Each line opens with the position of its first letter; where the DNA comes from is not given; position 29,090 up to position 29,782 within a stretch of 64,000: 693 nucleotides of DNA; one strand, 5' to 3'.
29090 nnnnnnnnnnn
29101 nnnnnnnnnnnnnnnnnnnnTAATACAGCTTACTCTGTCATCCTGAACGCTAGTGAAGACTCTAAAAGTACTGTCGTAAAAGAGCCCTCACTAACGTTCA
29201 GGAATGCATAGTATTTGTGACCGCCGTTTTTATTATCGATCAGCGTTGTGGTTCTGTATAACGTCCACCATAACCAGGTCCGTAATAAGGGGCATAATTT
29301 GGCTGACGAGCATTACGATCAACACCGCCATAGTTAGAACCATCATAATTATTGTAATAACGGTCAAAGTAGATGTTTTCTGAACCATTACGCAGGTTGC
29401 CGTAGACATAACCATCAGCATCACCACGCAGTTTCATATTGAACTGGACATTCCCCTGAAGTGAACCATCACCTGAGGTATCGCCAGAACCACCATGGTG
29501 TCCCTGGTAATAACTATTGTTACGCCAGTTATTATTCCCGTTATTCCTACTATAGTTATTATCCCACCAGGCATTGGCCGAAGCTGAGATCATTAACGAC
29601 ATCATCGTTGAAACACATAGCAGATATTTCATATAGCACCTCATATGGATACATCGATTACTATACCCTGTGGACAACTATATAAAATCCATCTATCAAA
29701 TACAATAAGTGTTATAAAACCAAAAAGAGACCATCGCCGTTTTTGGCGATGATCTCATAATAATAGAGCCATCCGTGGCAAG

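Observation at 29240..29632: Putative sulfur globule protein (Sgp-like) paralog 1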

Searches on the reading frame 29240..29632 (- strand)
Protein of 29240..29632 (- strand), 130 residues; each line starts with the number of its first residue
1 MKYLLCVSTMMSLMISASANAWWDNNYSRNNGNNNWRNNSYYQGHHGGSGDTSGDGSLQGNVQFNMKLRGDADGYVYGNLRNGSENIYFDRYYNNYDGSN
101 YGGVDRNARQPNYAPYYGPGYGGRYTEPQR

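Call 5: search_protein_families(library=pfam, proteins=[window:29240-29632:-], max_evalue=10)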
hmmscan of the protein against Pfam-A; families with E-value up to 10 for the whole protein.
window:29240-29632:- (130 aa): 0 families
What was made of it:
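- On Sulfur globule proteins (Pfam PF17228 / SgpA-SgpB type): Paralog 1 gives no hit (call 5).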

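Call 6: search_protein_families(library=ncbifam, proteins=[window:29240-29632:-], max_evalue=10)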
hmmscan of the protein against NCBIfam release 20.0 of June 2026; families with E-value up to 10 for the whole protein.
window:29240-29632:- (130 aa): 0 families
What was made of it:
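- Tried and rejected: Pfam and NCBIfam scans of paralog 1 gave no hit (calls 5, 6).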

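Call 8: find_homologous_proteins(query=window:29240-29632:-, max_evalue=0.01)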
Query window:29240-29632:- (130 aa): 5 proteins with E <= 0.01 among 8 candidates.
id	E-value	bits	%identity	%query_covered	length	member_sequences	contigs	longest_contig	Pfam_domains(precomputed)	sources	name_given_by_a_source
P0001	9.6e-70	251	91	100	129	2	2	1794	-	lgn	-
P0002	6.6e-65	236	83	100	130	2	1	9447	-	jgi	jgi:hypothetical protein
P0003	1.7e-52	196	74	96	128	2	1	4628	-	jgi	-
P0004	8.0e-51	190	71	97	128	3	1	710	-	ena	-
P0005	4.1e-40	155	63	100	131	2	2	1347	-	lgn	-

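Call 10: find_encoding_contigs(protein=P0002, flank=6000)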
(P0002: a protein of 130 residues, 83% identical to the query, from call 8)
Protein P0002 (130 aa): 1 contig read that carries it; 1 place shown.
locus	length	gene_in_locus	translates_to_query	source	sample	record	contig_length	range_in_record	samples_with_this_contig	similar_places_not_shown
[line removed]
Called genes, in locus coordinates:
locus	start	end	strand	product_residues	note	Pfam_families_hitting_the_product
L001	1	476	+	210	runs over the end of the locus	PF00300:His_Phos_1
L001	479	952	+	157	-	PF00293:NUDIX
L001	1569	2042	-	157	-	-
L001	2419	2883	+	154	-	-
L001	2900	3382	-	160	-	PF01625:PMSR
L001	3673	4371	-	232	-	PF13505:OMP_b-brl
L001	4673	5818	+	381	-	PF07396:Porin_O_P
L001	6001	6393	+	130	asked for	-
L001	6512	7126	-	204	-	PF01625:PMSR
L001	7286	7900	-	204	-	PF13505:OMP_b-brl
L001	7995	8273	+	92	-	-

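Call 12: find_related_loci(query=A1, collection=genome_contigs, flank=8000)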
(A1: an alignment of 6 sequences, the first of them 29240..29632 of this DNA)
Query A1 (130 aa) in genome_contigs; peptide patterns used: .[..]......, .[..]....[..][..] (x = any residue, [..] = any of these).
254 stretches matched a pattern; 1 encode a relative of the query (tblastn E <= 1e-3); 1 distinct loci.
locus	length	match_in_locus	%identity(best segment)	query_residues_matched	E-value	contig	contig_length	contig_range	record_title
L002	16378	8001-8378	74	1-126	6e-50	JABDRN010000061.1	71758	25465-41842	MAG: Gammaproteobacteria bacterium isolate Site_C30 k127_303505, whole genome shotgun sequence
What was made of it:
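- On Sulfur globule proteins (Pfam PF17228 / SgpA-SgpB type): The organism is unidentified; its nearest genome is the gammaproteobacterial MAG JABDRN01 (call 12).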

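Call 22: search_protein_representatives(alignment_id=A1)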
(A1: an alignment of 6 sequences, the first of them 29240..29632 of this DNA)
Query: 6 sequences, 130 profile positions. Proteins with E-value up to 0.001 (for the whole library): 10; up to 1e-10: 5; up to 1e-30: 1. The best 10 are listed.
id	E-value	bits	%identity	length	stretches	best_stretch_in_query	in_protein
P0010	3.5e-32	127.9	-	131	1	1-126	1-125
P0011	3.1e-14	69.8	-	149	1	1-130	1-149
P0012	4.9e-12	62.7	-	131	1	1-116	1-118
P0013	5.1e-12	62.6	-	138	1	1-129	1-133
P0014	1.2e-11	61.4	-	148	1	1-125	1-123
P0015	1.2e-07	48.6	-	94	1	51-123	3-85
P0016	3.5e-07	47.0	-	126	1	1-118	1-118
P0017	9.1e-06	42.4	-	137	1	1-115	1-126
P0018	3.1e-05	40.7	-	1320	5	40-84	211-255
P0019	9.5e-05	39.1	-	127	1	1-116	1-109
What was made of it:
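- Closest known: Pfam PF17228 'Sulphur globule protein' family. Different: The clade is very rare: about 10 clusters among 1.84 billion representative proteins (call 22).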

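Call 24: search_protein_families(library=pfam, proteins=[P0010, P0011, P0012, P0013, P0014, P0015, P0016, P0017, P0019, P0018], max_evalue=1)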
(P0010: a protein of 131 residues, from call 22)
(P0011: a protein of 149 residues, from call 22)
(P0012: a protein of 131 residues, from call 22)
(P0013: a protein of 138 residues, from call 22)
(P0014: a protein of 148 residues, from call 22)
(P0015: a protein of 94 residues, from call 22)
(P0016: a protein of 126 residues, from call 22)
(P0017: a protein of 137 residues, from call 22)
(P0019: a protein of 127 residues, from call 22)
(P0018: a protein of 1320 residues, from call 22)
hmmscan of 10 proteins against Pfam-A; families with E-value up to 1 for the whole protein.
P0010 (131 aa): 2 families
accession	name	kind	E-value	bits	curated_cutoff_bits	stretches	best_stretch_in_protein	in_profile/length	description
PF17228.7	SGP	-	0.0016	19.7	26.7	1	32-123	3-82/93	Sulphur globule protein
PF09154.16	Alpha-amy_C_pro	-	0.029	14.9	21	1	32-66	18-51/57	Alpha-amylase C-terminal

P0011 (149 aa): 1 family
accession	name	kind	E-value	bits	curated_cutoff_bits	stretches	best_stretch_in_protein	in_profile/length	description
PF22807.2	TrAA12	-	0.57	8.9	30.9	1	40-79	381-420/463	TrAA12-like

P0012 (131 aa): 0 families

P0013 (138 aa): 0 families

P0014 (148 aa): 0 families

P0015 (94 aa): 0 families

P0016 (126 aa): 1 family
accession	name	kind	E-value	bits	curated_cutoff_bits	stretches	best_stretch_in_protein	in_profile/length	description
PF18705.7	DUF5643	-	0.64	10.4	34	1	71-109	36-74/115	Family of unknown function (DUF5643)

P0017 (137 aa): 1 family
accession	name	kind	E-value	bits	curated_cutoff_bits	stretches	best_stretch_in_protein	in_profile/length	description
PF17228.7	SGP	-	3.9e-07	31.3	26.7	1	45-134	2-89/93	Sulphur globule protein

P0019 (127 aa): 2 families
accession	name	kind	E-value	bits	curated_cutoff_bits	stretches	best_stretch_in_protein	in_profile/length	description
PF17228.7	SGP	-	3.5e-10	41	26.7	1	22-116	1-89/93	Sulphur globule protein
PF18565.7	Glyco_hydro2_C5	-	0.069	13.5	32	1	48-90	26-68/103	Glycoside hydrolase family 2 C-terminal domain 5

P0018 (1320 aa): 3 families
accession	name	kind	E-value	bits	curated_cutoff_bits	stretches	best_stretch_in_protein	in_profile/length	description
PF04519.19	Bactofilin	-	1.8e-13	51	27.9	2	475-573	5-97/98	Polymer-forming cytoskeletal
PF18454.7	Mtd_N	-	0.00098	19.4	26.3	1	17-51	3-37/37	Major tropism determinant N-terminal domain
PF04052.18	TolB_N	-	0.46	11.1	22.4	0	484-548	29-94/106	TolB amino-terminal domain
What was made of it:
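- Nine are small secreted proteins of the same build, and two of those pass the PF17228 cut-off at 31.3 and 41.0 bits (calls 22, 24).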

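Call 28: find_homologous_proteins(query=A3, max_evalue=0.001)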
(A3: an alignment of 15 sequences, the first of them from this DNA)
Query A3 (15 sequences) (109 aa, profile of the alignment): 31 proteins with E <= 0.001 among 8000 candidates.
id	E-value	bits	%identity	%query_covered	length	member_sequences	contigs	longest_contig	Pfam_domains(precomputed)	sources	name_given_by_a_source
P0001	3.0e-28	117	89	100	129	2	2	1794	-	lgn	-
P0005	9.7e-26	109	67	93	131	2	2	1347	-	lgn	-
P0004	2.0e-25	108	72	96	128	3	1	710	-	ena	-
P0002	1.1e-24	105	82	100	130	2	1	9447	-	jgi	jgi:hypothetical protein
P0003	7.3e-24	103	76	95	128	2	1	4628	-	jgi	-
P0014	5.7e-20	90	31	91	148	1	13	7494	-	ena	-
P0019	1.2e-18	86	-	-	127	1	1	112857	PF17228.8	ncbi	-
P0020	1.0e-16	80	40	83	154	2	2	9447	-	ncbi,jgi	jgi:hypothetical protein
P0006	1.6e-14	72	-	-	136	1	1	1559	PF17228.8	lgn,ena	-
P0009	5.7e-12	64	37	17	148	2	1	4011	PF17228.8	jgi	jgi:hypothetical protein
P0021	6.8e-9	54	36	40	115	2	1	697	PF17228.8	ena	-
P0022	9.9e-9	54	-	-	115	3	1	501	PF17228.8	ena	-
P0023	4.4e-8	52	-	-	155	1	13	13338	PF17228.8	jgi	jgi:hypothetical protein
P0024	7.2e-8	51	33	79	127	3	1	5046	PF17228.8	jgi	-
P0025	1.1e-7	50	41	36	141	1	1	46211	PF17228.8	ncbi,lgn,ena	-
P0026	1.5e-7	50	-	-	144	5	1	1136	PF17228.8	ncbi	-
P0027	1.7e-7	50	37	57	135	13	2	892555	PF17228.8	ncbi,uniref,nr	ncbi:hypothetical protein JV46_04050 [Solemya velum gill symbiont]|uniref:Sulfur globule protein CV1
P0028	8.9e-7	48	40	14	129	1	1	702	PF17228.8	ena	-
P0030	1.8e-6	47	-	-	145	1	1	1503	PF17228.8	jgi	jgi:hypothetical protein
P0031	2.0e-6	46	-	-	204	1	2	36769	PF17228.8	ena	-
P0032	6.8e-6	45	34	53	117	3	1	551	PF17228.8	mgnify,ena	mgnify:CR=1 FL=1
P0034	1.2e-5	44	-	-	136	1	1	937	PF17228.8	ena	-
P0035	1.5e-5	44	31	62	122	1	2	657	PF17228.8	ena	-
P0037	4.9e-5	42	41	16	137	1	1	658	PF17228.8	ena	-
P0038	1.6e-4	40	39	41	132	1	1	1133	PF17228.8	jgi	-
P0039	2.9e-4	39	34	26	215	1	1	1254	PF17228.8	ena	-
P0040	3.6e-4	39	70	9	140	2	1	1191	PF17228.8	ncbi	-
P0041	6.2e-4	38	-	-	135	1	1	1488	PF17228.8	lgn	-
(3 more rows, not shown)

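Call 30: find_encoding_contigs(protein=P0019, flank=8000, max_places=3)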
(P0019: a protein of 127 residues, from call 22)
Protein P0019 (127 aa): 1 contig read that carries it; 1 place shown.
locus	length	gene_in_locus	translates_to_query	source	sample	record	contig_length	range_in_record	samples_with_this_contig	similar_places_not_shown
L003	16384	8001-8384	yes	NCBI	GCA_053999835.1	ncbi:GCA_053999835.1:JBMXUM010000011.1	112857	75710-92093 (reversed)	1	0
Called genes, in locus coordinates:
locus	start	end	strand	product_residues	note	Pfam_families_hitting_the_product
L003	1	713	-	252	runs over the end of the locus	PF00588:SpoU_methylase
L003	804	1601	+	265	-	PF00459:Inositol_P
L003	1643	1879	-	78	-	PF01722:BolA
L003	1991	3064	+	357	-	PF18125:RlmM_FDX, PF21239:RLMM_N, PF01728:FtsJ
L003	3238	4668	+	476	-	PF00929:RNase_T, PF08411:ExoI_SH3, PF26016:ExoI_C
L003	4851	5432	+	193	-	-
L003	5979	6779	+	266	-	-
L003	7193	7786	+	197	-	-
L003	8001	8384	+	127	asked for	PF17228:SGP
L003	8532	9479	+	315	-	-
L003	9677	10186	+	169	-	-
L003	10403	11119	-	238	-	PF01168:Ala_racemase_N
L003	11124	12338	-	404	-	PF00155:Aminotran_1_2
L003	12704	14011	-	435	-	PF02127:Peptidase_M18, PF05343:Peptidase_M42 (faint)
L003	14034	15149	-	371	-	PF01513:NAD_kinase, PF00781:DAGK_cat, PF20143:NAD_kinase_C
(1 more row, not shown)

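Call 35: find_encoding_contigs(protein=window:29240-29632:-, flank=3000, max_places=4)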
Protein window:29240-29632:- (130 aa): no gene with exactly this product is on record in the collection.

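Call 51: predict_structure(alignment_id=A4)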
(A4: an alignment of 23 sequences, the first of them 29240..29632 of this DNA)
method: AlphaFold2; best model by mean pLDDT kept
length: 130 residues; sequences in the alignment: 23
mean_pLDDT: 40.8   pTM: 0.13
mean pLDDT of the five models: 40.8, 39.0, 39.0, 38.8, 37.0
residues with pLDDT >= 90: 0; 70-90: 0; 50-70: 13; < 50: 117
segments of 3 or more residues with pLDDT < 50: 15-130
pLDDT, mean of each block of 10 residues (from residue 1): 55 50 43 42 40 42 41 39 39 36 35 37 34
secondary structure, 60 per line:
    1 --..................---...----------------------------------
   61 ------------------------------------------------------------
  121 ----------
elements in order: H3-20
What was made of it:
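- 29243..29569 (-): Mature protein, 109 aa, 12.5 kDa, Gly/Asn/Tyr-rich, predicted disordered. AlphaFold2 mean pLDDT 40.8, with no secondary structure beyond the signal helix (call 51).
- AlphaFold gives no structure (call 51).
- Tried and rejected: AlphaFold2 with a 23-sequence alignment gave pLDDT 40.8 with no fold, so no fold search was run (call 51).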

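Call 55: search_protein_families(library=pfam, proteins=[P0027, P0024, P0041, P0020, P0014, P0001, P0005], max_evalue=10)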
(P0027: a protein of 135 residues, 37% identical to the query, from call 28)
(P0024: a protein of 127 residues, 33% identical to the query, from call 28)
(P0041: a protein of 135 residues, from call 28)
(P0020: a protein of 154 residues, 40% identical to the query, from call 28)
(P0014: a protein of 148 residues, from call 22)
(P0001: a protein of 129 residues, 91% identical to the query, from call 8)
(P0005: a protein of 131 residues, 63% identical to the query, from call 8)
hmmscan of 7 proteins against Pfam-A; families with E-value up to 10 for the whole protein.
P0027 (135 aa): 4 families
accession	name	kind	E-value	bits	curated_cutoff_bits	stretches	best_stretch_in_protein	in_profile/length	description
PF17228.7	SGP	-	1.5e-11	45.4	26.7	1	40-135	6-93/93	Sulphur globule protein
PF22807.2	TrAA12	-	0.004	16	30.9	1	31-86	384-437/463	TrAA12-like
PF25698.1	EBNA2_Core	-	0.032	13.9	35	1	38-64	236-264/389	EBNA-2 core transactivation domain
PF17253.7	DUF5320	-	5.5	8.6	27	1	41-73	32-62/99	Family of unknown function (DUF5320)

P0024 (127 aa): 1 family
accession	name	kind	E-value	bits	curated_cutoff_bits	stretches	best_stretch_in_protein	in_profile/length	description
PF17228.7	SGP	-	1.5e-07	32.6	26.7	1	42-122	2-74/93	Sulphur globule protein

P0041 (135 aa): 1 family
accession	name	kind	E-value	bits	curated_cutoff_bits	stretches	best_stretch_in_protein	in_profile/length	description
PF17228.7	SGP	-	6.4e-07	30.6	26.7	1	37-130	2-88/93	Sulphur globule protein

P0020 (154 aa): 0 families

P0014 (148 aa): 0 families

P0001 (129 aa): 2 families
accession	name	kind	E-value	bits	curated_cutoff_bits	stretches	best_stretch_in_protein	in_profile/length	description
PF17228.7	SGP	-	0.002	19.3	26.7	1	34-127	4-81/93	Sulphur globule protein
PF18536.7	DUF5623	-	0.071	13.7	35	1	17-60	43-85/126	Domain of unknown function (DUF5623)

P0005 (131 aa): 0 families
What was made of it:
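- On Sulfur globule proteins (Pfam PF17228 / SgpA-SgpB type): Its orthologue P0001 scores 19.3 bits and P0010 19.7 bits (calls 24, 55).
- The 91%-identical orthologue P0001 has PF17228 as its top Pfam hit (19.3 bits, E 0.002; call 55).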

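Call 62: find_encoding_contigs(protein=P0014, flank=6000, max_places=4)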
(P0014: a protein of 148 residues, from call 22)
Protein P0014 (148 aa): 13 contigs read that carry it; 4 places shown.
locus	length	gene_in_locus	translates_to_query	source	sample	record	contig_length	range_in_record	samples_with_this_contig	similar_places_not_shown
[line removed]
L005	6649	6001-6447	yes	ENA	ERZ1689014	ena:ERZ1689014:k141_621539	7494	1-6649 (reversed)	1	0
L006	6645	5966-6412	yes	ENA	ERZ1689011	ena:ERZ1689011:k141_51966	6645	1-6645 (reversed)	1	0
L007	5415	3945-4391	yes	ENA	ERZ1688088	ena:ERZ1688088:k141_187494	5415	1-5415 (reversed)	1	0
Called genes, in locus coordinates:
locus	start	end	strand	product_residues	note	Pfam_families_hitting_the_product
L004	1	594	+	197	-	?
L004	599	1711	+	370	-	PF27840:ScmC (weak), PF07475:Hpr_kinase_C (faint)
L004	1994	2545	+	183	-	PF00300:His_Phos_1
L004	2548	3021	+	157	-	PF00293:NUDIX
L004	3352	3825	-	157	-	-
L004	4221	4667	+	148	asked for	-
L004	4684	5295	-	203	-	PF01625:PMSR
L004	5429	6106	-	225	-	PF13505:OMP_b-brl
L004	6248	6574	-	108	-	PF21173:DksA-like_N, PF01258:zf-dskA_traR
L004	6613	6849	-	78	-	PF04325:DUF465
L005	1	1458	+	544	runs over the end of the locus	PF01895:PhoU, PF01636:APH, PF02958:EcKL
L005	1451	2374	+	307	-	PF02955:GSH-S_ATP, PF08443:RimK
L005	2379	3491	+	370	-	PF27840:ScmC (weak), PF07475:Hpr_kinase_C (faint)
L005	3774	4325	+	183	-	PF00300:His_Phos_1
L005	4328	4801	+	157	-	PF00293:NUDIX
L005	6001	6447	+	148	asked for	-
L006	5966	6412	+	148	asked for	-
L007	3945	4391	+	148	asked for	-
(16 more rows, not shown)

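Call 63: find_encoding_contigs(protein=P0025, flank=6000, max_places=2)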
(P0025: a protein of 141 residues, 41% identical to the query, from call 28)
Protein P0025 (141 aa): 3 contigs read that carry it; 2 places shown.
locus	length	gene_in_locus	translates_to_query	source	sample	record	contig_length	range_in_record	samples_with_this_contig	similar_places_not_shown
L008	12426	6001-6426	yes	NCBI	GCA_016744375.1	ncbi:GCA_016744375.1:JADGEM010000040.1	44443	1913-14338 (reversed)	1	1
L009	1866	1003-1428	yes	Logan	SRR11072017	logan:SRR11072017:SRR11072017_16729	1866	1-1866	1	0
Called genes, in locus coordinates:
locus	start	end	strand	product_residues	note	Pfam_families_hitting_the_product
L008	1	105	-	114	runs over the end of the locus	PF01187:MIF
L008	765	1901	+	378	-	-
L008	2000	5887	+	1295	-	PF00873:ACR_tran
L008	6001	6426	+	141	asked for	PF17228:SGP (weak)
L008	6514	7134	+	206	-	PF01656:CbiA, PF02374:ArsA_ATPase (weak), PF07015:VirC1 (weak), PF09140:MipZ (weak), PF10609:ParA (weak), PF13614:AAA_31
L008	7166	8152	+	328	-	-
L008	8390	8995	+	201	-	-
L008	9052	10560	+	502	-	PF00350:Dynamin_N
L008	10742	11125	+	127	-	PF19931:DUF6394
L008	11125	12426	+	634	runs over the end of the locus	PF07885:Ion_trans_2 (weak), PF02254:TrkA_N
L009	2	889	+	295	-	?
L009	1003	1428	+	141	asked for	PF17228:SGP (weak)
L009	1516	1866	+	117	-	?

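Call 66: find_related_loci(query=A1, collection=metagenome_contigs, flank=10000)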
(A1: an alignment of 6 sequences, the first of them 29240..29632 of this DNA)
Query A1 (130 aa) in metagenome_contigs; peptide patterns used: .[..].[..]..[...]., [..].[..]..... (x = any residue, [..] = any of these).
279 stretches matched a pattern; 11 encode a relative of the query (tblastn E <= 1e-3); 11 distinct loci.
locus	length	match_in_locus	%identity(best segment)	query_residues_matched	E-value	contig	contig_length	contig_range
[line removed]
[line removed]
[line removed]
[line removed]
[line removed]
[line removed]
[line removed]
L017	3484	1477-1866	88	1-130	6e-54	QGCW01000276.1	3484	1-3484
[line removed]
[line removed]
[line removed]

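Call 76: search_solved_structures(query=window:29240-29632:-, max_evalue=1)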
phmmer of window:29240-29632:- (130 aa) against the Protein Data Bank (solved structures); distinct sequences matched with E-value up to 1: 0.
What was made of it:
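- No alternative family gave a hit in Pfam, NCBIfam or PDB (calls 5, 6, 76).
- Tried and rejected: A PDB sequence search also gave none (call 76).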
